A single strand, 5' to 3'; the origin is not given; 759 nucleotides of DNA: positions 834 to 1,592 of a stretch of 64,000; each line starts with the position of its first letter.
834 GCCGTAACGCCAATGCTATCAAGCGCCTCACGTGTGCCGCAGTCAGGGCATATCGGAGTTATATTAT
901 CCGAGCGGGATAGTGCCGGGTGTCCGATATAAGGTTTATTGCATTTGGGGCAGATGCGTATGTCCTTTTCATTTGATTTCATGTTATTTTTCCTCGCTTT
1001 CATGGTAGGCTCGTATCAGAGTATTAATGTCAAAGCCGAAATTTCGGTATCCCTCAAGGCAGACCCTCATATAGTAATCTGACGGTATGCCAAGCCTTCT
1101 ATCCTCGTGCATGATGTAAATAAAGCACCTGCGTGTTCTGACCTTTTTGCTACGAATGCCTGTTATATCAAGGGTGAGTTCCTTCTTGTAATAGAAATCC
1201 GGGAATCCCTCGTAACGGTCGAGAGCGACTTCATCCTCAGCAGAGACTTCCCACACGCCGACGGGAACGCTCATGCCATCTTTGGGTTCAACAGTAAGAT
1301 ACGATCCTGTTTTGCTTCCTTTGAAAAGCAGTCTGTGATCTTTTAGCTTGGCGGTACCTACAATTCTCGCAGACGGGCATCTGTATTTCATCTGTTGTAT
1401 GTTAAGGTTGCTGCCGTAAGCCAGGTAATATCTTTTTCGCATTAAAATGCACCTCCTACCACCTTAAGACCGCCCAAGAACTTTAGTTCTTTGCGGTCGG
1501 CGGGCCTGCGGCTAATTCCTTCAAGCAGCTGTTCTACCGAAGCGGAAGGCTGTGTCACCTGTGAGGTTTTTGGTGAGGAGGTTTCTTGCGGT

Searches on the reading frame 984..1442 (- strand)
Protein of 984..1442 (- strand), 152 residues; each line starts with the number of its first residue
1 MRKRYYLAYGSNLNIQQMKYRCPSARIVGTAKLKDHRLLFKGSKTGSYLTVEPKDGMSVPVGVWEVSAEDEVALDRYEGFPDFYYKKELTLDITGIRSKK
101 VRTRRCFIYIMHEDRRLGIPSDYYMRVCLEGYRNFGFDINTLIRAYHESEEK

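Call 69: search_protein_families(library=padloc, alignment_id=A4, max_evalue=0.00001)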
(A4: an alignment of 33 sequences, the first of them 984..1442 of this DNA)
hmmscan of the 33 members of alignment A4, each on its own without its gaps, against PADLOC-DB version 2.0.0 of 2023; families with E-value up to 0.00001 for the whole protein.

A. member 1, window:984-1442:- (152 aa): 0 families

B. families by the number of members that match (of 33 scanned): 97 families (the first 25 are shown)
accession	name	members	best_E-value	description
PDLC03279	MTase_II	2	3.9e-06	Type II methyltransferase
PDLC03715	oMTase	1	3e-276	orphan methyltransferase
PDLC03229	MTase_II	1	6.5e-182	Type II methyltransferase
PDLC03272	MTase_II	1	8.7e-43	Type II methyltransferase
PDLC03378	MTase_II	1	1.6e-36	Type II methyltransferase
PDLC04135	mad3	1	1e-31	mads_3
PDLC00026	DruM2|DruM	1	7.9e-29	DNA cytosine methylase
PDLC03371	MTase_II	1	3.6e-27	Type II methyltransferase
PDLC03326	MTase_II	1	3.3e-23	Type II methyltransferase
PDLC03307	MTase_II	1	4.1e-23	Type II methyltransferase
PDLC03234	MTase_II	1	1.9e-22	Type II methyltransferase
PDLC03324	MTase_II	1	2.1e-22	Type II methyltransferase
PDLC00033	DruM2|DruM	1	4.6e-22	DNA cytosine methylase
PDLC03299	MTase_II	1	8.5e-22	Type II methyltransferase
PDLC03734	oMTase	1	6.6e-21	orphan methyltransferase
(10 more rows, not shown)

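Call 70: search_protein_families(library=pfam, alignment_id=A4, max_evalue=1e-8)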
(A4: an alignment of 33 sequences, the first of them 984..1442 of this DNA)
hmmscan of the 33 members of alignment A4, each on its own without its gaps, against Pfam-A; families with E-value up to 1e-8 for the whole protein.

A. member 1, window:984-1442:- (152 aa): 1 family
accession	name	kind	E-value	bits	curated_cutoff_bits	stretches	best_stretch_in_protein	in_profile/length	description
PF06094.17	GGACT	-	6.7e-12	46.5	22.8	1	7-122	2-116/120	Gamma-glutamyl cyclotransferase, AIG2-like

B. families by the number of members that match (of 33 scanned): 51 families (the first 25 are shown)
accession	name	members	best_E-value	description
PF10926.14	DUF2800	1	5.6e-163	Protein of unknown function (DUF2800)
PF00749.27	tRNA-synt_1c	1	2.9e-107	tRNA synthetases class I (E and Q), catalytic domain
PF00152.25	tRNA-synt_2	1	9.9e-99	tRNA synthetases class II (D, K and N)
PF10991.15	Enc34_ssDNA-bd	1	3e-74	Enterobacter phage Enc34, ssDNA-binding protein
PF02773.21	S-AdoMet_synt_C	1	2.5e-58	S-adenosylmethionine synthetase, C-terminal domain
PF00009.33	GTP_EFTU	1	7.8e-56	Elongation factor Tu GTP binding domain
PF12224.13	Amidoligase_2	1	2.3e-55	Putative amidoligase enzyme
PF06421.17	LepA_C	1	5.1e-53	GTP-binding protein LepA C-terminus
PF03572.23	Peptidase_S41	1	3.7e-46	Peptidase family S41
PF24963.1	DUF7768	1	9.9e-45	Domain of unknown function (DUF7768)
PF00145.23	DNA_methylase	1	4e-42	C-5 cytosine-specific DNA methylase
PF07833.16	Cu_amine_oxidN1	1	1.3e-41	Copper amine oxidase N-terminal domain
PF02772.21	S-AdoMet_synt_M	1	1.2e-40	S-adenosylmethionine synthetase, central domain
PF03772.21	Competence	1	1.3e-38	Competence protein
PF20434.5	BD-FAE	1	5.9e-38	BD-FAE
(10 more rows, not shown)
